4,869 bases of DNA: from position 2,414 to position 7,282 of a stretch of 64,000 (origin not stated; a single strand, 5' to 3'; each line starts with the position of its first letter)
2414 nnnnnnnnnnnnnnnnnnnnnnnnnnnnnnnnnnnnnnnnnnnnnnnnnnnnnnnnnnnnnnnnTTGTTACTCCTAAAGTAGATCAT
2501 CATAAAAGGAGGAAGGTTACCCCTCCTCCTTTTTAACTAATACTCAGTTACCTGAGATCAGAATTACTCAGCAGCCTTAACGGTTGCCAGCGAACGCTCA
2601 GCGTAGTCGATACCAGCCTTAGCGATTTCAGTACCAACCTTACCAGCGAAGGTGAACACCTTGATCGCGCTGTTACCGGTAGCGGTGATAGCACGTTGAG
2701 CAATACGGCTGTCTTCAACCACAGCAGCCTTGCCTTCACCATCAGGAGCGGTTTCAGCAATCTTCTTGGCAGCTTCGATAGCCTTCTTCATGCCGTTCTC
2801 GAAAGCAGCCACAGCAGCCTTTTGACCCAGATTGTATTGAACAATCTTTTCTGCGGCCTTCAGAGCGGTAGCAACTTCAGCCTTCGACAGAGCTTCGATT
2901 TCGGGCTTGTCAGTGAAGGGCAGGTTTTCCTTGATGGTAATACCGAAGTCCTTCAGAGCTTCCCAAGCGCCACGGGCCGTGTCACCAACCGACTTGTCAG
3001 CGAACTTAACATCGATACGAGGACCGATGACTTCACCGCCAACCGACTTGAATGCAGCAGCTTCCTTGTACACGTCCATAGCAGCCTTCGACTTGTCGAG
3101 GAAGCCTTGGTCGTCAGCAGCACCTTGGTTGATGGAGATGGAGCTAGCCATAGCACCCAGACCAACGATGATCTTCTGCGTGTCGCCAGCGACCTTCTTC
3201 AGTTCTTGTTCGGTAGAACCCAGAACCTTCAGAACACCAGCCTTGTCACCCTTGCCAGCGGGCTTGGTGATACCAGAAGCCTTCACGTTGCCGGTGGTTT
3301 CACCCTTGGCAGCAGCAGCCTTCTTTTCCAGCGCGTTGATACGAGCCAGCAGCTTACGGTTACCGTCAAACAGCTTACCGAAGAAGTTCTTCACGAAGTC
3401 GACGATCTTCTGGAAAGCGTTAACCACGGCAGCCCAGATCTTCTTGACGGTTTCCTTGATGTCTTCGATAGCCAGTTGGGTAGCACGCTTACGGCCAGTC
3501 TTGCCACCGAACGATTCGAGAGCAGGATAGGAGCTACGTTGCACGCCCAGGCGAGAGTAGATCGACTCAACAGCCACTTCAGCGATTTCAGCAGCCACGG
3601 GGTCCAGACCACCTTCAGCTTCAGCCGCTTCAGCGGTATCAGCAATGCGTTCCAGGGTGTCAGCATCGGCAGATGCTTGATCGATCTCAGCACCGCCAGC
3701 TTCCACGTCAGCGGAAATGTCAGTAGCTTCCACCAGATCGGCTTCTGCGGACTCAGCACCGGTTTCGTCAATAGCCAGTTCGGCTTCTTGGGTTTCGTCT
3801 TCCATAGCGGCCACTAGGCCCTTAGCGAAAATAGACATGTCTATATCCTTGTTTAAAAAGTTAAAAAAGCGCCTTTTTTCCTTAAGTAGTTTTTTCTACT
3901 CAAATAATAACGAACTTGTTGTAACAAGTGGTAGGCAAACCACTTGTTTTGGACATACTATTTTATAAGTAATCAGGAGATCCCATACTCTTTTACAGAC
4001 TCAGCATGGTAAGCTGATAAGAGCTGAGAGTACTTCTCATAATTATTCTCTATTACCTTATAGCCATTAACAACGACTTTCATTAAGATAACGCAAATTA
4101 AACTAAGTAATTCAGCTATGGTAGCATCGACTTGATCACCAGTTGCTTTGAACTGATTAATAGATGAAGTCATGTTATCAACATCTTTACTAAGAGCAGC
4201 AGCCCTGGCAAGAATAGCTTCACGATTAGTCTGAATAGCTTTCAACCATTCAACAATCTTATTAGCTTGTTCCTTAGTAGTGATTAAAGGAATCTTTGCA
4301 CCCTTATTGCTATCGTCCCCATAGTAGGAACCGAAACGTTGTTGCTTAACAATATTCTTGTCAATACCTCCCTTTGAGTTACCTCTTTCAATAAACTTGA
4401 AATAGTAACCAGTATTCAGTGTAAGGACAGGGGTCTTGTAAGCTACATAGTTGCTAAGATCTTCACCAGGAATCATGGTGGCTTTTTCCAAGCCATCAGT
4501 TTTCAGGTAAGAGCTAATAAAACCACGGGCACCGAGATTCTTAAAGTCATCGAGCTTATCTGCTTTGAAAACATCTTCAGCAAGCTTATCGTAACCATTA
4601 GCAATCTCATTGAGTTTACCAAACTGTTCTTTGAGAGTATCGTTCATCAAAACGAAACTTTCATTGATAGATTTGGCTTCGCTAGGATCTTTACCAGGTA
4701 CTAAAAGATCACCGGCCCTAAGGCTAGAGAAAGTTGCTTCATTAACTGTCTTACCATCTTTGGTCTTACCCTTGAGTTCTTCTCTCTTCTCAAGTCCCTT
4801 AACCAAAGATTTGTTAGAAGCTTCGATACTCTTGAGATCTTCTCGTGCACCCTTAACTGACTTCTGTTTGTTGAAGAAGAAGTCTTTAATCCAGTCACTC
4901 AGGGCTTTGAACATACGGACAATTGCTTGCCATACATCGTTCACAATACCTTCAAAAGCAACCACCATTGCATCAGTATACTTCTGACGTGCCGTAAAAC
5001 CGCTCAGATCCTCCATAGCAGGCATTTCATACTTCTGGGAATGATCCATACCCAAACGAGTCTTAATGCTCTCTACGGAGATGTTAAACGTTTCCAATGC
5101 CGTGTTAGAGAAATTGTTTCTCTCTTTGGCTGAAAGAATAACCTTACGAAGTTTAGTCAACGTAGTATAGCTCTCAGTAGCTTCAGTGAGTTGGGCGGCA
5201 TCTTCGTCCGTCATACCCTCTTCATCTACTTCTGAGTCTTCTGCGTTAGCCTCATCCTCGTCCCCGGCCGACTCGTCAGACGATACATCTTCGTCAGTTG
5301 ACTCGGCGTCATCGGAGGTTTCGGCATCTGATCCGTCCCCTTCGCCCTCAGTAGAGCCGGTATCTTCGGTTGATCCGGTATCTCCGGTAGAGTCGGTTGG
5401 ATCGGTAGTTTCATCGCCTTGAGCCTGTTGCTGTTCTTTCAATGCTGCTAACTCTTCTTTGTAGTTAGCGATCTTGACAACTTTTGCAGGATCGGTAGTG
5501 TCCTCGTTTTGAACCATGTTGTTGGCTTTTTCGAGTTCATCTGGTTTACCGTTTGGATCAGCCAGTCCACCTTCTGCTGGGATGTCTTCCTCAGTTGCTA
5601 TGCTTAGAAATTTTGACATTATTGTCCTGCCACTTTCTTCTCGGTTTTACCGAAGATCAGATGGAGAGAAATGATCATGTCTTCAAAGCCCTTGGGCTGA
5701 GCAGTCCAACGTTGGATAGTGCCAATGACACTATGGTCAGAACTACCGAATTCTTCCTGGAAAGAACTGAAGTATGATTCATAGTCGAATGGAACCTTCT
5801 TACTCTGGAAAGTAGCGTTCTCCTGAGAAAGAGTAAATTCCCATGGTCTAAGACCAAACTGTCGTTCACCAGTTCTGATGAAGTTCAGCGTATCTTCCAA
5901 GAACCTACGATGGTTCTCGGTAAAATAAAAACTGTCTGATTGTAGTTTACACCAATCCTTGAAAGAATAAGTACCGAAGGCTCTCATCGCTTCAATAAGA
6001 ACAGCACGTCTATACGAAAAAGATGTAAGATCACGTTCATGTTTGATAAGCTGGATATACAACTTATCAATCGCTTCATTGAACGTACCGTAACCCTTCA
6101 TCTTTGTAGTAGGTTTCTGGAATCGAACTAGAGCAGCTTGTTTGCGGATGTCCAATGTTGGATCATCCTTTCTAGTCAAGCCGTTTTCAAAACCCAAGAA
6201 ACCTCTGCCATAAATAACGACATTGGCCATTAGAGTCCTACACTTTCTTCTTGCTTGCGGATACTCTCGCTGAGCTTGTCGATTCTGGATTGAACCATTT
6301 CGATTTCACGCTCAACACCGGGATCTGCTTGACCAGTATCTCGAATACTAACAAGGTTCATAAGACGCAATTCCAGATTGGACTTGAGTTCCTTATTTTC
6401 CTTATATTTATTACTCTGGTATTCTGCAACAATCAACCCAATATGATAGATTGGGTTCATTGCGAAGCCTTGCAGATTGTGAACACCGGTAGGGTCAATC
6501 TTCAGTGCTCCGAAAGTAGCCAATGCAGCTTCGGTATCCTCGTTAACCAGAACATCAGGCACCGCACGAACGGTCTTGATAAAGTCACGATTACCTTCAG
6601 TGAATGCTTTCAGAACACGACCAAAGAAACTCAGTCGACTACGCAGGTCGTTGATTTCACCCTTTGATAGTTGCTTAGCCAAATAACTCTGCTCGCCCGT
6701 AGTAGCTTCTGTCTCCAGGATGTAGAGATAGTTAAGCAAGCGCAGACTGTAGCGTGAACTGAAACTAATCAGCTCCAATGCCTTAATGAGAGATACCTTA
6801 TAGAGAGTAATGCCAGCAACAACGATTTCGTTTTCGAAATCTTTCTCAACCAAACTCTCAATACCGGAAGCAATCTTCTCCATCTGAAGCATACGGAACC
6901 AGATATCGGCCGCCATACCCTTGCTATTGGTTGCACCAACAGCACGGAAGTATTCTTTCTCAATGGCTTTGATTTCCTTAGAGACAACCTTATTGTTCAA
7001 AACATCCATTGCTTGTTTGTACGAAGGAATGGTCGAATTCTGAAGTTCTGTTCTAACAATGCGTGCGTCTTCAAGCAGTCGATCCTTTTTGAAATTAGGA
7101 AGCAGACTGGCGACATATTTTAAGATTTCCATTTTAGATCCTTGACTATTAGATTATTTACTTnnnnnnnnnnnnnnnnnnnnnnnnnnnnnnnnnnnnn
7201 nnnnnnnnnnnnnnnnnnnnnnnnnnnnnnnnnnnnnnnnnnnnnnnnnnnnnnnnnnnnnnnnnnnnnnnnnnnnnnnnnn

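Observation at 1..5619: Tandem array of four paralogous acidic-N-terminus proteins, one of them in a GC-rich island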

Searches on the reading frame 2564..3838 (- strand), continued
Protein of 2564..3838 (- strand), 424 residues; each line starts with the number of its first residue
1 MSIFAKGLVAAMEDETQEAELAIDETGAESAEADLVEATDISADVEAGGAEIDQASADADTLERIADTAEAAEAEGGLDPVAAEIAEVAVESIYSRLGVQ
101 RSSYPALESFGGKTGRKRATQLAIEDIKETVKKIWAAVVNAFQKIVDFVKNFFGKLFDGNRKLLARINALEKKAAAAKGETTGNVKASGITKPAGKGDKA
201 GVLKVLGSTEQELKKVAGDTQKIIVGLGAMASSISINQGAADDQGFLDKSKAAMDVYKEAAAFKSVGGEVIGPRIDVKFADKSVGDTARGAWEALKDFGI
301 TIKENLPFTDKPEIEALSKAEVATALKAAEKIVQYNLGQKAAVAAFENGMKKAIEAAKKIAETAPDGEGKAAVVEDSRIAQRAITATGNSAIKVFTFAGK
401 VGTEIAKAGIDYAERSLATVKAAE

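Call 59: predict_structure(alignment_id=A1)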
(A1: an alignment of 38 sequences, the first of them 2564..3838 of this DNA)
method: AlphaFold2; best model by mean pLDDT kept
length: 424 residues; sequences in the alignment: 38
mean_pLDDT: 77.4   pTM: 0.72
mean pLDDT of the five models: 77.4, 76.3, 75.5, 75.4, 74.1
residues with pLDDT >= 90: 73; 70-90: 265; 50-70: 50; < 50: 36
segments of 3 or more residues with pLDDT < 50: 1-28, 237-241
pLDDT, mean of each block of 10 residues (from residue 1): 41 40 41 65 72 77 80 80 79 71 65 76 77 74 80 88 92 87 88 87 92 90 86 58 63 87 82 85 69 86 76 90 95 91 84 76 58 74 84 88 92 91 59
secondary structure, 60 per line:
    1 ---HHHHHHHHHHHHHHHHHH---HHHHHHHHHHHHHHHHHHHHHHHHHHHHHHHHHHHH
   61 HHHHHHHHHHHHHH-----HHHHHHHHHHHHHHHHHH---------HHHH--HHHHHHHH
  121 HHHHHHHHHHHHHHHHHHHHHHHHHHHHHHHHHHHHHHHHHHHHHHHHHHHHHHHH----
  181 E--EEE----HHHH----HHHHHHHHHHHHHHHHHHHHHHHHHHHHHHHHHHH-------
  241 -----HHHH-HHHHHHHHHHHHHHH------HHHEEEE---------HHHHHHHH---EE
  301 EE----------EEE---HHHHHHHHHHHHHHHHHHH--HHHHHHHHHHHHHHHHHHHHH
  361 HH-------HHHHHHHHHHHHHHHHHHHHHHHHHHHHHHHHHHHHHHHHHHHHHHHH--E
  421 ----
elements in order: H4-21 H25-74 H80-97 H107-110 H113-176 E184-186 H191-194 H199-233 H246-249 H251-265 E275-278 H288-295 E299-302 E313-315 H319-337 H340-362 H370-417

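Call 62: predict_structure(alignment_id=A2)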
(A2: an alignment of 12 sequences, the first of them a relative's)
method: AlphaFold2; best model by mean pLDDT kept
length: 526 residues; sequences in the alignment: 12
mean_pLDDT: 73.9   pTM: 0.73
mean pLDDT of the five models: 73.9, 73.4, 70.7, 56.8, 41.6
residues with pLDDT >= 90: 120; 70-90: 255; 50-70: 71; < 50: 80
segments of 3 or more residues with pLDDT < 50: 1-19, 81-136, 349-352
pLDDT, mean of each block of 10 residues (from residue 1): 27 34 69 83 83 72 54 53 41 29 30 26 27 43 68 73 79 85 93 90 88 63 91 92 86 83 87 92 91 86 77 83 87 90 64 75 96 95 77 63 77 83 89 82 86 83 77 83 87 81 84 93 91
secondary structure, 60 per line:
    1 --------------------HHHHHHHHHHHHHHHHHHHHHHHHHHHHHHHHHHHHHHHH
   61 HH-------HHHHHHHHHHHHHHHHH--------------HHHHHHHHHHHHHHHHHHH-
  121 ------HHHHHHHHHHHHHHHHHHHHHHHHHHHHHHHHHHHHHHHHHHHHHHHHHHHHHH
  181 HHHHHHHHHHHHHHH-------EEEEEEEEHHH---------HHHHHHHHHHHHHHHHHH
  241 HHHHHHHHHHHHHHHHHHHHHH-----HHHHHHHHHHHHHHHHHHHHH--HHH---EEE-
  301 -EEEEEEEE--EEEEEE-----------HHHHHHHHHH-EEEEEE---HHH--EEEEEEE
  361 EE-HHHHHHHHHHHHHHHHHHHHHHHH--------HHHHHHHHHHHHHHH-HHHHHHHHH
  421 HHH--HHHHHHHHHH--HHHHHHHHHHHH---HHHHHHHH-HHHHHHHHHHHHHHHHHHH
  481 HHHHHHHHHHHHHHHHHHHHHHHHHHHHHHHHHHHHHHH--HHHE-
elements in order: H21-62 H70-86 H101-119 H127-195 E203-210 H223-262 H268-288 E297-299 E302-309 E312-317 H329-338 E340-345 E354-362 H364-387 H396-410 H412-423 H426-435 H438-449 H453-460 H462-519

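Call 64: fold_search(model_id=the predicted structure, library=viral)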
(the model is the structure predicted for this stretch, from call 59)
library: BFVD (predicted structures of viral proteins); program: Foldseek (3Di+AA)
matches with E <= 10: 368; with E <= 0.001: 110
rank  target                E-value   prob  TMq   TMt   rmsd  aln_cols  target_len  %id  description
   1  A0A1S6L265            3.2e-15  1.00  0.71  0.73   8.2       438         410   24  (no name in the UniProt tables at hand)
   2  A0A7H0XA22            3.3e-14  1.00  0.66  0.64   7.9       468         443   22  (no name in the UniProt tables at hand)
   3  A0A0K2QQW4            4.5e-14  1.00  0.69  0.67   6.5       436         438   21  Uncharacterized protein [Ralstonia phage RSF1]
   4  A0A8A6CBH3            8.9e-13  1.00  0.72  0.74   4.6       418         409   20  (no name in the UniProt tables at hand)
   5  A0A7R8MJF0            3.0e-11  1.00  0.70  0.63   5.4       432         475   20  Uncharacterized protein [Klebsiella phage vB_KvM-Eowyn]
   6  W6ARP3                3.3e-11  1.00  0.68  0.63   5.9       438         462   16  Uncharacterized protein [Erwinia phage Ea35-70]
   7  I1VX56                4.9e-11  1.00  0.70  0.67   6.1       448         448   19  (no name in the UniProt tables at hand)
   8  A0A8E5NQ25            5.7e-11  1.00  0.67  0.44   5.8       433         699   17  (no name in the UniProt tables at hand)
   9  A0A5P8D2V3            7.1e-11  1.00  0.64  0.59   6.2       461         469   16  (no name in the UniProt tables at hand)
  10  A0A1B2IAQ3            7.8e-11  1.00  0.60  0.59   6.2       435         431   18  (no name in the UniProt tables at hand)
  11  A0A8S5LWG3            1.0e-10  1.00  0.56  0.52   8.3       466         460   16  Internal head protein [Myoviridae sp. cto1k8]
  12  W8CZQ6                1.5e-10  1.00  0.69  0.65   5.6       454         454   18  Virion structural protein [Erwinia phage PhiEaH1]
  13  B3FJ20                5.7e-10  1.00  0.58  0.52   6.5       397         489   18  Virion structural protein [Pseudomonas phage 201phi2-1]
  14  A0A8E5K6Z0            5.7e-10  1.00  0.60  0.36   9.9       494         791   19  (no name in the UniProt tables at hand)
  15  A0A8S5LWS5            7.7e-10  1.00  0.63  0.60   7.3       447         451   17  Internal head protein [Myoviridae sp. cto1k8]
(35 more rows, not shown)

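Call 65: fold_search(model_id=the predicted structure, library=viral)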
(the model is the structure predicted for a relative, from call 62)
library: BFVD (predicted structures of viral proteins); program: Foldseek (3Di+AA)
matches with E <= 10: 334; with E <= 0.001: 98
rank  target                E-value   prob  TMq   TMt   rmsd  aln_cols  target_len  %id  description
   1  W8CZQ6                3.6e-09  1.00  0.48  0.54   9.2       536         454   10  Virion structural protein [Erwinia phage PhiEaH1]
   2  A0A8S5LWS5            1.5e-08  1.00  0.40  0.45  10.1       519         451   11  Internal head protein [Myoviridae sp. cto1k8]
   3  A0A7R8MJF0            5.1e-08  1.00  0.43  0.46  13.1       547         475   14  Uncharacterized protein [Klebsiella phage vB_KvM-Eowyn]
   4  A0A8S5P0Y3            5.3e-08  1.00  0.49  0.49   9.6       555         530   12  Internal head protein [Myoviridae sp. ctLnO19]
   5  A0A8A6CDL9            5.8e-08  1.00  0.45  0.54  13.3       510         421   12  (no name in the UniProt tables at hand)
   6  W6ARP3                5.8e-08  1.00  0.43  0.47   9.6       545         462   12  Uncharacterized protein [Erwinia phage Ea35-70]
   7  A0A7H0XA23            6.6e-08  1.00  0.49  0.57   8.1       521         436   10  (no name in the UniProt tables at hand)
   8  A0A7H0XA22            8.3e-08  1.00  0.38  0.43  13.2       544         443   11  (no name in the UniProt tables at hand)
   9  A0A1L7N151            1.3e-07  1.00  0.44  0.44  13.8       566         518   11  Uncharacterized protein [Ralstonia phage RP12]
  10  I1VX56                1.5e-07  1.00  0.50  0.56   9.0       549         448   11  (no name in the UniProt tables at hand)
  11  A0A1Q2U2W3            1.8e-07  1.00  0.42  0.49  10.9       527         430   11  Phage protein [Vibrio phage pTD1]
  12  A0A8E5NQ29            2.4e-07  1.00  0.44  0.50  13.1       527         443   11  (no name in the UniProt tables at hand)
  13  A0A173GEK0            3.0e-07  1.00  0.36  0.40  13.0       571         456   11  Uncharacterized protein [Erwinia phage vB_EamM_RAY]
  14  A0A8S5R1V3            3.6e-07  1.00  0.38  0.39  12.4       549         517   12  Internal head protein [Myoviridae sp. ctxjh1]
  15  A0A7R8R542            4.6e-07  1.00  0.43  0.41  12.4       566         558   10  Uncharacterized protein [Klebsiella phage vB_KvM-Eowyn]
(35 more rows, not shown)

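Call 82: find_related_loci(query=A1, collection=metagenome_contigs, flank=4000)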
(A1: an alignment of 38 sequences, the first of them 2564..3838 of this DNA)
Query A1 (424 aa) in metagenome_contigs; peptide patterns used: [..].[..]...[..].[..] (x = any residue, [..] = any of these).
60 stretches matched a pattern; 23 encode a relative of the query (tblastn E <= 1e-3); 23 distinct loci.
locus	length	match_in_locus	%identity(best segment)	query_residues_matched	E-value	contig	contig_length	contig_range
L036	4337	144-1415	85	1-424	0e+0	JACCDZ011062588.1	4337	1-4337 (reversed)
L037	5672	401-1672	75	1-424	0e+0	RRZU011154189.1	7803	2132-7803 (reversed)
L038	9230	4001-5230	55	1-417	1e-124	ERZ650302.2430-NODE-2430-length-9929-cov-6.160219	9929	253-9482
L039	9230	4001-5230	55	1-417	4e-124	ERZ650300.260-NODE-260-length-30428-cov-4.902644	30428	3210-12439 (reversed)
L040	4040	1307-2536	56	1-417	3e-126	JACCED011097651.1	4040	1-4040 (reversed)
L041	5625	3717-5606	84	1-216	3e-86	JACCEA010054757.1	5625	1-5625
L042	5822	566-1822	40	4-418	3e-59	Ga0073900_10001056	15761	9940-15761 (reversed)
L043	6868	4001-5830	36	3-418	1e-58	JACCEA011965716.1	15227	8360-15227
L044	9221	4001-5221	33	27-424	5e-45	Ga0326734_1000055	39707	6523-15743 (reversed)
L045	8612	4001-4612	44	1-202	1e-41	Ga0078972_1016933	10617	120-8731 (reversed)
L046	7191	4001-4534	52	2-179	8e-38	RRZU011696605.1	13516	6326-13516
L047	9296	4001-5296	30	5-421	6e-35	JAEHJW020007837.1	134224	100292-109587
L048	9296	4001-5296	30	5-421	6e-35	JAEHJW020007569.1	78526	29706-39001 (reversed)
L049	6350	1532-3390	42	5-170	1e-30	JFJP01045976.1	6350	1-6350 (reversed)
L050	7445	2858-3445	39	5-202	3e-30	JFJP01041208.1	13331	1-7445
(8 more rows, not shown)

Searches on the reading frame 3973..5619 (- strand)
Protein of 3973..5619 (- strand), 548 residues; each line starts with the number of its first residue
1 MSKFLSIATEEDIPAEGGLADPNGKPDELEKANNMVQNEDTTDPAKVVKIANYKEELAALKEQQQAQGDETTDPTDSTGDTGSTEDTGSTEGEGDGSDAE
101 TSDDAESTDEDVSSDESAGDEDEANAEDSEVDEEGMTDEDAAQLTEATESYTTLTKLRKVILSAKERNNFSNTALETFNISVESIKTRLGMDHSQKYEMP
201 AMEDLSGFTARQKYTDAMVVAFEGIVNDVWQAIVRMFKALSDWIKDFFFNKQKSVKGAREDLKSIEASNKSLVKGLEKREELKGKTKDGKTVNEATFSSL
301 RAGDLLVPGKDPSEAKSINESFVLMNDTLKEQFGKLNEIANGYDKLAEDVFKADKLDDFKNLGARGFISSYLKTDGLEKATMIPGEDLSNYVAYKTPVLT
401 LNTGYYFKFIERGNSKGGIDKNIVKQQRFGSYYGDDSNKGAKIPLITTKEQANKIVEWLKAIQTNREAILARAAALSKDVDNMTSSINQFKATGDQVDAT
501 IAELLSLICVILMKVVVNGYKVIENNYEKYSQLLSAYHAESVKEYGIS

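Call 6: search_protein_families(library=pfam, proteins=[window:3973-5619:-], max_evalue=0.1)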
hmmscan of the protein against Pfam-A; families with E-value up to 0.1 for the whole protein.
window:3973-5619:- (548 aa): 1 family
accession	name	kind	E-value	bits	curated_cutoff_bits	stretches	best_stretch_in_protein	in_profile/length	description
PF12699.13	phiKZ_IP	-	7.3e-11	42.3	27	1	121-518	8-362/387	phiKZ-like phage internal head proteins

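Call 7: search_protein_families(library=phrogs, proteins=[window:3973-5619:-], max_evalue=0.01)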
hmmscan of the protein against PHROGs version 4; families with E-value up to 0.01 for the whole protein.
window:3973-5619:- (548 aa): 1 family
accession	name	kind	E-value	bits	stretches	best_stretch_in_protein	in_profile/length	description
phrog_37766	-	unknown function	5e-06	27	1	112-247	30-163/441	-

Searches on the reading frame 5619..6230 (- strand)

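Call 6: search_protein_families(library=pfam, proteins=[window:5619-6230:-], max_evalue=0.1)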
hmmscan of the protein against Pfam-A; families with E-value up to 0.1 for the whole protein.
window:5619-6230:- (203 aa): 2 families
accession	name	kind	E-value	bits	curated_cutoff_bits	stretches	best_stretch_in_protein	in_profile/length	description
PF25618.1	PhiKZ_gp91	-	8.9e-31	107.4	27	1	48-195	25-168/168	Bacteriophage PhiKZ vertex-binding protein gp91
PF24842.1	UFD1_N2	-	0.081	13.4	37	0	58-97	4-43/76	Ubiquitin fusion degradation protein UFD1, N-terminal subdomain 2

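Call 7: search_protein_families(library=phrogs, proteins=[window:5619-6230:-], max_evalue=0.01)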
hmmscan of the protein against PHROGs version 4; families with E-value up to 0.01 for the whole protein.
window:5619-6230:- (203 aa): 1 family
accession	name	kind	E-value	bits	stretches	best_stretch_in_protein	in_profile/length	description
phrog_8047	-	head and packaging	3.1e-27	96.3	1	50-199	35-178/181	virion structural protein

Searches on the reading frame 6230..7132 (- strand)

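Call 6: search_protein_families(library=pfam, proteins=[window:6230-7132:-], max_evalue=0.1)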
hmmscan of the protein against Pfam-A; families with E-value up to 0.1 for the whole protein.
window:6230-7132:- (300 aa): 0 families

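Call 7: search_protein_families(library=phrogs, proteins=[window:6230-7132:-], max_evalue=0.01)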
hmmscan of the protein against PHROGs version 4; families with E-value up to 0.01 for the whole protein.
window:6230-7132:- (300 aa): 1 family
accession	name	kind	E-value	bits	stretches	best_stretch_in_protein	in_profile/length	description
phrog_3187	-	unknown function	1.5e-60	205.9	1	1-299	1-300/301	-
